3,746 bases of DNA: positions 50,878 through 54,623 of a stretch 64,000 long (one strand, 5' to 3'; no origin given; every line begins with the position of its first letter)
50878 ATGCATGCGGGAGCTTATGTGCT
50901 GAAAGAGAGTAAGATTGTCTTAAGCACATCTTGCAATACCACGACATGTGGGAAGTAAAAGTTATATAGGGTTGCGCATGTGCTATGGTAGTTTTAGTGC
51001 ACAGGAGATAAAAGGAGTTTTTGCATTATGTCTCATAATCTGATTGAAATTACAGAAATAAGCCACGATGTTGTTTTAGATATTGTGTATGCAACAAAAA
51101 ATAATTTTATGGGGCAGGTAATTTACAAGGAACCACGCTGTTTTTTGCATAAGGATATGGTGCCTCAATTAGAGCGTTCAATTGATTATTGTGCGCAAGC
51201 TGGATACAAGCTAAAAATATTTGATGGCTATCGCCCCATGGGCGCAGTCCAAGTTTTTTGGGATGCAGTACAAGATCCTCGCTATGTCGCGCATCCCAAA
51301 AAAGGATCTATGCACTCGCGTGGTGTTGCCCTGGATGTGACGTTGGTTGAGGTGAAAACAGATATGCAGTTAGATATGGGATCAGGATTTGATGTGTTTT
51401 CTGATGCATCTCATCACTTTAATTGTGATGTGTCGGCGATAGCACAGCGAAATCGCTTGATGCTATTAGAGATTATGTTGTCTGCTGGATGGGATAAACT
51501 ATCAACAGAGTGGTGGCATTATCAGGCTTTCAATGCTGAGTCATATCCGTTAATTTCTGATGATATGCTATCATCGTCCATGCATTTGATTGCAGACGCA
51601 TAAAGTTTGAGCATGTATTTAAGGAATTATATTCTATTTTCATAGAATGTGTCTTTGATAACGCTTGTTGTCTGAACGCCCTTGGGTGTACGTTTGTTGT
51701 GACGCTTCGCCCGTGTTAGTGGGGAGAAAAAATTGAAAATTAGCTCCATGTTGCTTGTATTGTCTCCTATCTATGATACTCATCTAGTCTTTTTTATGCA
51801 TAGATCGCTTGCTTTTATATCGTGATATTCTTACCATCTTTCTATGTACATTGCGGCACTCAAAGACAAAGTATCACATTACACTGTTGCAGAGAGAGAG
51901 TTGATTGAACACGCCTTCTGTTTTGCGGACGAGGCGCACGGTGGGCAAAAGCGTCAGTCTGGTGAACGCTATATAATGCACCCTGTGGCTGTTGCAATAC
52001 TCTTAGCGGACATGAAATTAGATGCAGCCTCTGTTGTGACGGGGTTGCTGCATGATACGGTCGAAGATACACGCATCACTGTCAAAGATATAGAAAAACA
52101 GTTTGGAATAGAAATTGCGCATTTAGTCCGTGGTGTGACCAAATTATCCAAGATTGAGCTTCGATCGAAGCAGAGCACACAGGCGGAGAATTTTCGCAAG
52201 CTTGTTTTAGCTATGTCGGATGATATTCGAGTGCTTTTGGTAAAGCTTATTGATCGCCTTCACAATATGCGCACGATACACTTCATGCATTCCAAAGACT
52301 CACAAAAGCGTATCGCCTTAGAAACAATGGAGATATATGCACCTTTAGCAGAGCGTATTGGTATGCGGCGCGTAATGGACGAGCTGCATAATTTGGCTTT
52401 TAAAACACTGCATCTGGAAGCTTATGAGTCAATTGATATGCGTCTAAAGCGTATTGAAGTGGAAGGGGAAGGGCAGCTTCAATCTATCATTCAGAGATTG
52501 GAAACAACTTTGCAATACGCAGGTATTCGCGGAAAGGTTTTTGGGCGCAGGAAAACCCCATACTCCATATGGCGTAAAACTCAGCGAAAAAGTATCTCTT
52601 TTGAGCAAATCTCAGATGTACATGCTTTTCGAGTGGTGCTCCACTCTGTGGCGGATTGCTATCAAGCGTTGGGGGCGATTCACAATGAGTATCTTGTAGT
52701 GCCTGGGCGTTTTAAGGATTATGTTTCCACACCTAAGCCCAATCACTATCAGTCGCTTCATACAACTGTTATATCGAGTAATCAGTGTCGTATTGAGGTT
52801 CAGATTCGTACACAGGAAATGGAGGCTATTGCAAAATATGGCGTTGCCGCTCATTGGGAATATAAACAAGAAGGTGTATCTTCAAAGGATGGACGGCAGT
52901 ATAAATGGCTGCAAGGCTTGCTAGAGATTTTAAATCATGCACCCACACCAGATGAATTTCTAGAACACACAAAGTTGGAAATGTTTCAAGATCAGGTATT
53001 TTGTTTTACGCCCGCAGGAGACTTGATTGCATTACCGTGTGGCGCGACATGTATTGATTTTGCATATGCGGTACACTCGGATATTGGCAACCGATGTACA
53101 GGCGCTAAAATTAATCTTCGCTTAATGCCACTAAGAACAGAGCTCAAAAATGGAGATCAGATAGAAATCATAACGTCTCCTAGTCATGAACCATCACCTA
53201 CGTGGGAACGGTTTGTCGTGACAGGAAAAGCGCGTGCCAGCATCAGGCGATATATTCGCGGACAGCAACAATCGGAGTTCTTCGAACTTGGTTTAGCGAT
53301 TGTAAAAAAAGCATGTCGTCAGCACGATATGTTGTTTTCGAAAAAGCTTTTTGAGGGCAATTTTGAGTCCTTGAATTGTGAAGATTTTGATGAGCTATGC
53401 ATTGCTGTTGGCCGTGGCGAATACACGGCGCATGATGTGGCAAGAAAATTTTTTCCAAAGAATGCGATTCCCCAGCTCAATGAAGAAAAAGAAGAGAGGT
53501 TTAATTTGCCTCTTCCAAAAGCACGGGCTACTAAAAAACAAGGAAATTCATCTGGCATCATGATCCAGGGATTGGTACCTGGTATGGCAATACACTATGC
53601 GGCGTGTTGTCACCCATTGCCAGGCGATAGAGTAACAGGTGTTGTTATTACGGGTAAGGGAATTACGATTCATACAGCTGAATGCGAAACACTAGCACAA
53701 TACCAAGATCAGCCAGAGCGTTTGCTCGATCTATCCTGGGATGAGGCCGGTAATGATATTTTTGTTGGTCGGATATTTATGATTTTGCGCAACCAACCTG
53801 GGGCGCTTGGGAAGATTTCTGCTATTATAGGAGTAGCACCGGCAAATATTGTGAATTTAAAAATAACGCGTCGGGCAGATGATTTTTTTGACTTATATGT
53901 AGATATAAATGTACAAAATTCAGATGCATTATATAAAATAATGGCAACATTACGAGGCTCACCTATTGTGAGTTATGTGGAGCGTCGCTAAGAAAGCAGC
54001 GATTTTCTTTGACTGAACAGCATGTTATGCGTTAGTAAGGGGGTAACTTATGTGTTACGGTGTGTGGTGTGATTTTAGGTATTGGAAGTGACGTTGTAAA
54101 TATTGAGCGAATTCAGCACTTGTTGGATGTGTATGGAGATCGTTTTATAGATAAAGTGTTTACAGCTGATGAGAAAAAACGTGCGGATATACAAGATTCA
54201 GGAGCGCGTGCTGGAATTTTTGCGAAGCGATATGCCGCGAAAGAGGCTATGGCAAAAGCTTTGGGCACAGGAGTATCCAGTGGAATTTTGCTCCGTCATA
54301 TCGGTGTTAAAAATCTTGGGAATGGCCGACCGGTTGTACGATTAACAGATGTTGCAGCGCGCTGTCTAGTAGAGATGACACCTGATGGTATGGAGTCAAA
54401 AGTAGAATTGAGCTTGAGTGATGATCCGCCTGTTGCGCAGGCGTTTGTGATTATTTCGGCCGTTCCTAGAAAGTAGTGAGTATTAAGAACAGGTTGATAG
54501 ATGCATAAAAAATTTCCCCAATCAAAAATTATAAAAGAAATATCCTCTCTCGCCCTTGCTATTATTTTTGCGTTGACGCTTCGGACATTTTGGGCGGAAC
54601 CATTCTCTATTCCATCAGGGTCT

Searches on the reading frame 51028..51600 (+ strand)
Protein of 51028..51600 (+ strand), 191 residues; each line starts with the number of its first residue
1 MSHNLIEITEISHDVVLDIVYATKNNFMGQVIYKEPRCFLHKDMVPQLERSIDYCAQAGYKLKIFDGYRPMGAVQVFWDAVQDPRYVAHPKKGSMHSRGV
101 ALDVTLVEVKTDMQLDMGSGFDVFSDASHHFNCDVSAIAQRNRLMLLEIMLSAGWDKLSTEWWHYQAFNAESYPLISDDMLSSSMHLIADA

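Call 42: search_protein_families(library=pfam, proteins=[window:51028-51600:+], max_evalue=0.0001)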
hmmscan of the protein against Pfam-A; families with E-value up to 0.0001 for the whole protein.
window:51028-51600:+ (191 aa): 1 family
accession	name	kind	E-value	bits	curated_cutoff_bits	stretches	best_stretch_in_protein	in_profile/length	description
PF01427.22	Peptidase_M15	-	7e-40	137.4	27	1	2-171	2-188/199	D-ala-D-ala dipeptidase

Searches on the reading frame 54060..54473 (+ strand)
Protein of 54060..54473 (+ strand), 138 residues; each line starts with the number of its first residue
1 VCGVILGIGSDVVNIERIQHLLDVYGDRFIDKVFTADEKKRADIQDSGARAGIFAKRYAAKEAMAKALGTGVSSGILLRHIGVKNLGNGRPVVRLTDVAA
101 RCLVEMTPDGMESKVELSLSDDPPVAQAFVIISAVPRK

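Call 42: search_protein_families(library=pfam, proteins=[window:54060-54473:+], max_evalue=0.0001)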
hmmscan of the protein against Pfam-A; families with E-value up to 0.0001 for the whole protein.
window:54060-54473:+ (138 aa): 1 family
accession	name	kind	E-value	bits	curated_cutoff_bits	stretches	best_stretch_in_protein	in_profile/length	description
PF01648.25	ACPS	-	2.1e-15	57.1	25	1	7-103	1-96/111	4'-phosphopantetheinyl transferase superfamily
